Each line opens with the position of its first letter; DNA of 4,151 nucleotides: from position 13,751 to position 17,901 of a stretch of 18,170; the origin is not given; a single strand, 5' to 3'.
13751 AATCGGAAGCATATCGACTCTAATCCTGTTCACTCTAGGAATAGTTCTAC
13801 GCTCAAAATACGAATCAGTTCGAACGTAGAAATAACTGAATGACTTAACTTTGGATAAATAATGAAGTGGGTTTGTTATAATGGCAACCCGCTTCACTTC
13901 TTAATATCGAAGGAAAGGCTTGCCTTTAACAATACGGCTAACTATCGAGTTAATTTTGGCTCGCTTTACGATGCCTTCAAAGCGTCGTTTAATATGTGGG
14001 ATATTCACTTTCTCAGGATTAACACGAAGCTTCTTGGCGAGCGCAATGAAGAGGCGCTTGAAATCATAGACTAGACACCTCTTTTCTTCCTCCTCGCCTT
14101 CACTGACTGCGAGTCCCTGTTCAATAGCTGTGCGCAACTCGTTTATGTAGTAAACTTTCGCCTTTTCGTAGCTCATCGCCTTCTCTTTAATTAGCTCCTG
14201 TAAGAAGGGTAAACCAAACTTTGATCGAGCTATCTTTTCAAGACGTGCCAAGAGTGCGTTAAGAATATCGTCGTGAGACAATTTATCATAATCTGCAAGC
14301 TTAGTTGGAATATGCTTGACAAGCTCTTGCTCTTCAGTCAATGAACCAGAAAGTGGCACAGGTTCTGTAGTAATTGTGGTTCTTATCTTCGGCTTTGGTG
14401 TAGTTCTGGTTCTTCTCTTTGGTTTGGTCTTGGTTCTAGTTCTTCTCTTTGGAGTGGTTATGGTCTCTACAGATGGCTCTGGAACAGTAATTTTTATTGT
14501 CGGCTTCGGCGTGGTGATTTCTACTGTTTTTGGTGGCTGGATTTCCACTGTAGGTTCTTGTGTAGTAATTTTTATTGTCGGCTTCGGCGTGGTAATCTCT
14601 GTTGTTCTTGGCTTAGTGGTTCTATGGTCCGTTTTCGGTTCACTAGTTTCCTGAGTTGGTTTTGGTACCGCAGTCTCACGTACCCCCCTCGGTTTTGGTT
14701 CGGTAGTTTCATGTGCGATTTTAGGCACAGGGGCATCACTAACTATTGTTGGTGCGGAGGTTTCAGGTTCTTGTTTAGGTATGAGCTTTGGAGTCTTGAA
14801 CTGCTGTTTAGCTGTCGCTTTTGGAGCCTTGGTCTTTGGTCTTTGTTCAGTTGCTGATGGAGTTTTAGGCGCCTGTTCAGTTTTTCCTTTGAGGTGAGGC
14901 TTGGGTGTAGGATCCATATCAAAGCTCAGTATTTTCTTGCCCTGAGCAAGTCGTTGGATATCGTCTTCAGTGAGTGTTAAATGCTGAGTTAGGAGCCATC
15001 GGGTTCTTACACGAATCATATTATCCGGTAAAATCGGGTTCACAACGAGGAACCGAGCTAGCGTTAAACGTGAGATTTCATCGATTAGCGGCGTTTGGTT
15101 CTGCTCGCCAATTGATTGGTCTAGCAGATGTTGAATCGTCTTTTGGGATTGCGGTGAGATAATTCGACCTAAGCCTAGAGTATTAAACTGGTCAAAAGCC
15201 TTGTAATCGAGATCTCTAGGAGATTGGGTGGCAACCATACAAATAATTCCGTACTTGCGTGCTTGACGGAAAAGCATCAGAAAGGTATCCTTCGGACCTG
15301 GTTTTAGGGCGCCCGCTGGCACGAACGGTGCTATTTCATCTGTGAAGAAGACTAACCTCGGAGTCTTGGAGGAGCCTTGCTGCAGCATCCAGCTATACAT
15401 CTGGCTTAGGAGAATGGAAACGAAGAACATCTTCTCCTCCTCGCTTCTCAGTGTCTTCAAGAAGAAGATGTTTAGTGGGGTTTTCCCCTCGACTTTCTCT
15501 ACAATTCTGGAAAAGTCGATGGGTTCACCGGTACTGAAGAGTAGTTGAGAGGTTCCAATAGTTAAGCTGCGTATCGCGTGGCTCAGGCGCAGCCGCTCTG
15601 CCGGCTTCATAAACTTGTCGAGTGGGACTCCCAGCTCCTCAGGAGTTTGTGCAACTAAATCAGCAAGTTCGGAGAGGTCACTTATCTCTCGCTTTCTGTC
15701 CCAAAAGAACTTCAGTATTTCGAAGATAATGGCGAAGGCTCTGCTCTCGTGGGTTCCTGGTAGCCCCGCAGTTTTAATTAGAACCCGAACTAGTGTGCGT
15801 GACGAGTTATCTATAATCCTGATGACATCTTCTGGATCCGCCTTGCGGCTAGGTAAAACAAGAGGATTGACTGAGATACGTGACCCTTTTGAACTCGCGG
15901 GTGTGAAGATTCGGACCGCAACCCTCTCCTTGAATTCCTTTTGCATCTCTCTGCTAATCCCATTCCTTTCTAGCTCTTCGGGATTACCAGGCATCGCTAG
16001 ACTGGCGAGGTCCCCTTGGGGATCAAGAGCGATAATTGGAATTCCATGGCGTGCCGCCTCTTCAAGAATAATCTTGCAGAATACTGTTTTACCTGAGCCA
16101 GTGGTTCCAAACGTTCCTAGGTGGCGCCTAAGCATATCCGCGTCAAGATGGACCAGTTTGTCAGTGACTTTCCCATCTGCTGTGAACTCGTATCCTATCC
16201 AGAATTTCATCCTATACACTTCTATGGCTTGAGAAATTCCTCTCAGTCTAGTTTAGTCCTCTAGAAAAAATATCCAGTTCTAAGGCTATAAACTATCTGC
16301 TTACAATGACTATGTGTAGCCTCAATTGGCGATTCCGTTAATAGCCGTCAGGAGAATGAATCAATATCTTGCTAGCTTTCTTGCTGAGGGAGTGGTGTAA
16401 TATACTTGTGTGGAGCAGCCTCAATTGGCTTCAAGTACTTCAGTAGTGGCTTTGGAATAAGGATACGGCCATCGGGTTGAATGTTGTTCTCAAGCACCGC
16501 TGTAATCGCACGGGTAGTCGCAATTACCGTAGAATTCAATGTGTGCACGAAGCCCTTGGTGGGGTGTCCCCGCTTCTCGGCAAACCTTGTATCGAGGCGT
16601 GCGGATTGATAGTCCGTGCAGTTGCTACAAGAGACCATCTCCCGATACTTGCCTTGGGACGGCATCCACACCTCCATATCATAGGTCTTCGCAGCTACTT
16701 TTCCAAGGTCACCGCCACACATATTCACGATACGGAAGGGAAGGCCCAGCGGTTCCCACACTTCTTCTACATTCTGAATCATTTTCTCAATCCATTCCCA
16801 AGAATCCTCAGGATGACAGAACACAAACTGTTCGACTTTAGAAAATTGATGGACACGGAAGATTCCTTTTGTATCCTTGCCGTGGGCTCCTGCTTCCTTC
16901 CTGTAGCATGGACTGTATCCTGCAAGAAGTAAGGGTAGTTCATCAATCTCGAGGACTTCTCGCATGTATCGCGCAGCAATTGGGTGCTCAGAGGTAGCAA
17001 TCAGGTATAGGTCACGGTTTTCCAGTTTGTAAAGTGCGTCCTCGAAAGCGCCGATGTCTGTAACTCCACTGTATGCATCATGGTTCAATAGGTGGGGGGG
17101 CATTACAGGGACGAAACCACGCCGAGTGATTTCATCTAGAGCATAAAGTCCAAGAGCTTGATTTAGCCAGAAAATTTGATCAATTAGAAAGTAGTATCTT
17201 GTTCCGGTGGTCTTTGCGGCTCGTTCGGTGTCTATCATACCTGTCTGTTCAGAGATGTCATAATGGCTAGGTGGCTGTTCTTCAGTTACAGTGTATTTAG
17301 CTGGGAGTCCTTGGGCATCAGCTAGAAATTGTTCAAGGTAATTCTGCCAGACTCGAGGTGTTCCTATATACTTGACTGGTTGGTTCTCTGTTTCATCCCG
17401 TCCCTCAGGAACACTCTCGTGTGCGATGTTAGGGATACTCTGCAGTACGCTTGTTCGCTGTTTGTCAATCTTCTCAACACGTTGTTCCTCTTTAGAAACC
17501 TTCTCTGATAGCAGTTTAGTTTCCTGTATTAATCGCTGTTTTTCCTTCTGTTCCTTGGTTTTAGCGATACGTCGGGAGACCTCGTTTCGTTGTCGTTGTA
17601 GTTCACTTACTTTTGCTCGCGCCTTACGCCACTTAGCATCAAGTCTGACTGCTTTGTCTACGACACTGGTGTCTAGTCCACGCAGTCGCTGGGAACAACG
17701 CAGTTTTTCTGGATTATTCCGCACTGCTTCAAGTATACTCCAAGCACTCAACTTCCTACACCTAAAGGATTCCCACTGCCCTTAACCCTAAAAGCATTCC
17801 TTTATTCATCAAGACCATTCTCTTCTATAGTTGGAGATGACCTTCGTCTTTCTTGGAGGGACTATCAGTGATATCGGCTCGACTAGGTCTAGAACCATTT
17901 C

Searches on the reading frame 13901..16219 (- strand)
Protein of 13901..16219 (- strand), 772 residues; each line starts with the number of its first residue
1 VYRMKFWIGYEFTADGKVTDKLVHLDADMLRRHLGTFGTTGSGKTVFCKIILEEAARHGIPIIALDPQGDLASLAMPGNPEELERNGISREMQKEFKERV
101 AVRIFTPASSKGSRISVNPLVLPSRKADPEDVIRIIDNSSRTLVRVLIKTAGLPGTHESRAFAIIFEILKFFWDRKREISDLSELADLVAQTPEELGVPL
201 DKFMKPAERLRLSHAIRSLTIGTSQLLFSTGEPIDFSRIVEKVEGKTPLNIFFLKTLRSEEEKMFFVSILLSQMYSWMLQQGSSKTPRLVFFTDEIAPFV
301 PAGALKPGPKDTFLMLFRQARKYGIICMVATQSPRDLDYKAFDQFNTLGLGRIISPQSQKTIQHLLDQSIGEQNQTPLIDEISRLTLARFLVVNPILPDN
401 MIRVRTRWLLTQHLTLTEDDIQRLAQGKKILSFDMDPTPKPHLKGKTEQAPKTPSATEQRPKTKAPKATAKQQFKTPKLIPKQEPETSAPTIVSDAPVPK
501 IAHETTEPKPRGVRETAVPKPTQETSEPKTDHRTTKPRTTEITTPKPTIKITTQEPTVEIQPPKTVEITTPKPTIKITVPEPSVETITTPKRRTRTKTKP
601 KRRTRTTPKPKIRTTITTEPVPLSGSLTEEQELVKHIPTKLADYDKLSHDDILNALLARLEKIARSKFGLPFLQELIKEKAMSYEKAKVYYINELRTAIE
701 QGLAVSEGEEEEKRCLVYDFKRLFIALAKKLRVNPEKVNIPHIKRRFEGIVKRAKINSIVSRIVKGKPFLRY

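Call 60: search_protein_families(library=pfam, proteins=[window:13901-16219:-], max_evalue=0.01)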
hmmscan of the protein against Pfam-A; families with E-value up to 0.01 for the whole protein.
window:13901-16219:- (772 aa): 4 families
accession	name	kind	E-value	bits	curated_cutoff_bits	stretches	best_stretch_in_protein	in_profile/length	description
PF01935.23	DUF87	-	2.5e-16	60.9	23.2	1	23-272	14-218/220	Helicase HerA, central domain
PF05872.18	HerA_C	-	6e-11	42.1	22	1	20-92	10-82/502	Helicase HerA-like C-terminal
PF10412.15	TrwB_AAD_bind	-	6.6e-05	22.4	20.5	0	28-72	12-56/387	Type IV secretion-system coupling protein DNA-binding domain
PF13401.12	AAA_22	-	0.006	17.3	27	0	37-69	11-45/130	AAA domain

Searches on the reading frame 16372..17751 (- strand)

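Call 60: search_protein_families(library=pfam, proteins=[window:16372-17751:-], max_evalue=0.01)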
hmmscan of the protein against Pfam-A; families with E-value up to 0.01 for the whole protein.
window:16372-17751:- (459 aa): 2 families
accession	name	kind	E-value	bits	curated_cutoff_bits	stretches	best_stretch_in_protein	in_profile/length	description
PF00587.30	tRNA-synt_2b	-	7.8e-45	153.6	29.3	1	244-423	4-179/179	tRNA synthetase class II core domain (G, H, P, S and T)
PF02403.27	Seryl_tRNA_N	-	1.6e-21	77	28.2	1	9-109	6-107/108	Seryl-tRNA synthetase N-terminal domain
